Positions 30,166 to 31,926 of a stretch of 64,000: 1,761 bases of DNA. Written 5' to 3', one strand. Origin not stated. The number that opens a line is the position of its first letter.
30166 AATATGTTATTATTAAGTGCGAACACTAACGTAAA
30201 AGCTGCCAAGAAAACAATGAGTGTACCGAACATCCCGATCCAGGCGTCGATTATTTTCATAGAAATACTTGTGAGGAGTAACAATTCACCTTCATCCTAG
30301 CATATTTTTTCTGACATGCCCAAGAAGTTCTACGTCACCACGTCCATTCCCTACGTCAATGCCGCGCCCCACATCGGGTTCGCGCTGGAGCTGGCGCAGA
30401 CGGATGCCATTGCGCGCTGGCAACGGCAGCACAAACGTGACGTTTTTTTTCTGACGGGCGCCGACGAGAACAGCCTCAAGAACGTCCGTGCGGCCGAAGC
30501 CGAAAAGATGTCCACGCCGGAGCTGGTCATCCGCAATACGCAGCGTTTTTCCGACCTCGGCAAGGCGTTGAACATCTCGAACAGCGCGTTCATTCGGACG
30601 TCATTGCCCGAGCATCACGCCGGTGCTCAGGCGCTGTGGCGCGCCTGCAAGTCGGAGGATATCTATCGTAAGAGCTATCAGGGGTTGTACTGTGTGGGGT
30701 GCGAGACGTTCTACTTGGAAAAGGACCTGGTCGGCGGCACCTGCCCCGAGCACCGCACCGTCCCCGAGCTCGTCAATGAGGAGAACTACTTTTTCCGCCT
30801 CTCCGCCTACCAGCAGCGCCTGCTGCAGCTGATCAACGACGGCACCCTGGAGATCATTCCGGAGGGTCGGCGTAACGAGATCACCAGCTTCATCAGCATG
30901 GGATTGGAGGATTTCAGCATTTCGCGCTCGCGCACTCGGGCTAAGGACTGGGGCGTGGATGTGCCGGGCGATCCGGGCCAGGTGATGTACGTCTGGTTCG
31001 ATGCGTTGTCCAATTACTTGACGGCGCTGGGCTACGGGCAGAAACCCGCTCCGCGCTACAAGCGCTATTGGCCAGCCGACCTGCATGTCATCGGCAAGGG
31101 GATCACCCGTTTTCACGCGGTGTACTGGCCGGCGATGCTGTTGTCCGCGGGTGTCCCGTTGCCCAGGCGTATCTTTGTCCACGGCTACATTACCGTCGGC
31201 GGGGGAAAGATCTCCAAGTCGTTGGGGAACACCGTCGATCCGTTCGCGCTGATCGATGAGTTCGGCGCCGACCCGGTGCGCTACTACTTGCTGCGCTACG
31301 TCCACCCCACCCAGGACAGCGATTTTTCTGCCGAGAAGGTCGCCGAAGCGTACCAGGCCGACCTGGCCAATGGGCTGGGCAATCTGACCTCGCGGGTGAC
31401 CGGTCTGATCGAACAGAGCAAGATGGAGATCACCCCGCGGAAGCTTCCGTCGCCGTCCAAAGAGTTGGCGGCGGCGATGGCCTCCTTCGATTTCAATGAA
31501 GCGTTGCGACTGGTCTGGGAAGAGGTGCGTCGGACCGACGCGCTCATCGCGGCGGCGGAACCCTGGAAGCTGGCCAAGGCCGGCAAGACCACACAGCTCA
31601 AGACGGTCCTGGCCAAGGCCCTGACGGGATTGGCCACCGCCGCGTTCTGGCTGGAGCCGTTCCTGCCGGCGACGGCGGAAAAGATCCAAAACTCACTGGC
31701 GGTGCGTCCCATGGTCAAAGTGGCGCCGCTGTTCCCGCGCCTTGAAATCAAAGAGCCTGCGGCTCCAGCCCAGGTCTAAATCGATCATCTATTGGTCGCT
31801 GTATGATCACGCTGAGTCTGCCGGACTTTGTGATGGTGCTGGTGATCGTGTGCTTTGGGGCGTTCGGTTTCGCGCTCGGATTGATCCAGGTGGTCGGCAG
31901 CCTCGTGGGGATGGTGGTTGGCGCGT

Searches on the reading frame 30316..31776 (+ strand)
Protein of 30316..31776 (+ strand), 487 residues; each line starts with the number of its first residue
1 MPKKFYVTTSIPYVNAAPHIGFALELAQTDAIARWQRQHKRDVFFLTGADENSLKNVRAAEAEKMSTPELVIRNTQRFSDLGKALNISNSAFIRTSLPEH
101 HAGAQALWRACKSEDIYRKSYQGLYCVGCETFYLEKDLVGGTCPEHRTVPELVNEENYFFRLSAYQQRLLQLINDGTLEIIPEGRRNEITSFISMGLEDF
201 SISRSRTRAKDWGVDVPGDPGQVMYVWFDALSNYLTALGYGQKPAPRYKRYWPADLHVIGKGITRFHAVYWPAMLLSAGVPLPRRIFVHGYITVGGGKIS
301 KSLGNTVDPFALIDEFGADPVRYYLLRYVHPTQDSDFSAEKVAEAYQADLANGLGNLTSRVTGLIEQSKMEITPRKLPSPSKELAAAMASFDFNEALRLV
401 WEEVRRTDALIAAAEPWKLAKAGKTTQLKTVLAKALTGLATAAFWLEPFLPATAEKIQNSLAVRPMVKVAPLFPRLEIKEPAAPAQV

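Call 14: find_related_loci(query=window:30316-31776:+, collection=genome_contigs, flank=6000)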
Query window:30316-31776:+ (487 aa) in genome_contigs; peptide patterns used: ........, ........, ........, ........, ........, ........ (x = any residue, [..] = any of these).
600 stretches matched a pattern (row limit reached: there are more); 594 encode a relative of the query (tblastn E <= 1e-3); the best 80 are kept; 80 distinct loci.
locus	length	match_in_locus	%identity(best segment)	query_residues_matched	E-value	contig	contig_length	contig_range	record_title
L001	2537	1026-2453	72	1-476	0e+0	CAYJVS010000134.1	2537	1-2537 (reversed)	MAG TPA_asm: uncultured Gammaproteobacteria bacterium isolate ERP125453_co1_232 genome assembly, contig: NODE_62338_leng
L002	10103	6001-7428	57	1-476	0e+0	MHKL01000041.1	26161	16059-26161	MAG: Candidatus Komeilibacteria bacterium RIFCSPLOWO2_01_FULL_45_10 rifcsplowo2_01_scaffold_6385, whole genome shotgun s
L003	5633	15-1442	55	5-476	0e+0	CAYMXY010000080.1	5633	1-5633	MAG TPA_asm: uncultured Gammaproteobacteria bacterium isolate SRP090828_co3_45 genome assembly, contig: NODE_3425_length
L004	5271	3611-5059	55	4-476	3e-179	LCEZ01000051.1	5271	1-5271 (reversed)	MAG: Parcubacteria group bacterium GW2011_GWD2_43_10 UV57_C0051, whole genome shotgun sequence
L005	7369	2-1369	55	25-476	4e-171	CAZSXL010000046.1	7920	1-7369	MAG TPA_asm: uncultured Gammaproteobacteria bacterium isolate SRP302447_co1_140 genome assembly, contig: NODE_24684_leng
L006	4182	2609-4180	52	2-482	2e-173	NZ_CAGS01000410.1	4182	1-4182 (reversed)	Nitrolancea hollandica Lb, whole genome shotgun sequence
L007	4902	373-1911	53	3-477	9e-170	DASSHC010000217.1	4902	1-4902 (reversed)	MAG TPA_asm: Thermomicrobiaceae bacterium isolate SMAG_U1049 k141_367819, whole genome shotgun sequence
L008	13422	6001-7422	55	5-476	2e-162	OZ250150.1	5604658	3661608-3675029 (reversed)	MAG: Candidatus Latescibacterota bacterium isolate 5c13c588-1760-4ea4-89ab-5ccd14670b69 genome assembly, chromosome: 1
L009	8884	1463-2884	53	3-476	2e-161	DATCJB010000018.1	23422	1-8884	MAG TPA_asm: Patescibacteria group bacterium isolate SMAG_U7874 k141_1809209, whole genome shotgun sequence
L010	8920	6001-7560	53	5-480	2e-161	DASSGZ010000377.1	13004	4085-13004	MAG TPA_asm: Chloroflexia bacterium isolate SMAG_U1046 k141_1246453, whole genome shotgun sequence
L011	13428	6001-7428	53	3-476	2e-161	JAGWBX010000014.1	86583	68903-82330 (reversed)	MAG: Candidatus Latescibacterota bacterium isolate 277c_44 scaffold_642, whole genome shotgun sequence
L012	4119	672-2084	53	1-474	2e-166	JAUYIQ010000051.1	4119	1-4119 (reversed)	MAG: Candidatus Curtissbacteria bacterium isolate C24_metabat.bin.101_sub C24_k141_54123, whole genome shotgun sequence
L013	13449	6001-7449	53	4-462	3e-159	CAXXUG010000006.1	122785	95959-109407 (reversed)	MAG: Chloroflexota bacterium isolate 95addbb1-5c76-455c-82f2-27e2b3f5f205 genome assembly, contig: contig_6, whole genom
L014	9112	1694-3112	53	1-476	2e-159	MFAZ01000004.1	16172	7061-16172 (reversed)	MAG: Candidatus Curtissbacteria bacterium RIFCSPHIGHO2_01_FULL_41_11 rifcsphigho2_01_scaffold_12453, whole genome shotgu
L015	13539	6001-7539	51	3-477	2e-158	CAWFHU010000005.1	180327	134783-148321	MAG: uncultured Chloroflexia bacterium isolate MFD02416.bin.2.190 genome assembly, contig: contig_23560, whole genome sh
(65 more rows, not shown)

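Call 65: search_protein_families(library=pfam, proteins=[window:30316-31776:+], max_evalue=0.001)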
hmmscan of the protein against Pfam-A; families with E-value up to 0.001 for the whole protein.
window:30316-31776:+ (487 aa): 4 families
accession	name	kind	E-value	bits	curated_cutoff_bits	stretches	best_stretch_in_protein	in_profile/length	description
PF09334.17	tRNA-synt_1g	-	5.3e-93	312.3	20.1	2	149-361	175-390/391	tRNA synthetases class I (M)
PF00133.28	tRNA-synt_1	-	2.8e-25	89.4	22.7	2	222-336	297-412/414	tRNA synthetases class I (I, L, M and V)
PF01406.26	tRNA-synt_1e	-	5.5e-09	36.3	27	1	285-345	239-299/301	tRNA synthetases class I (C) catalytic domain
PF08264.19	Anticodon_1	-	0.00047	20.5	25.1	1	382-475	13-106/148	Anticodon-binding domain of tRNA ligase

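Call 66: find_encoding_contigs(protein=window:30316-31776:+, flank=4000, max_places=5)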
Protein window:30316-31776:+ (487 aa): no gene with exactly this product is on record in the collection.
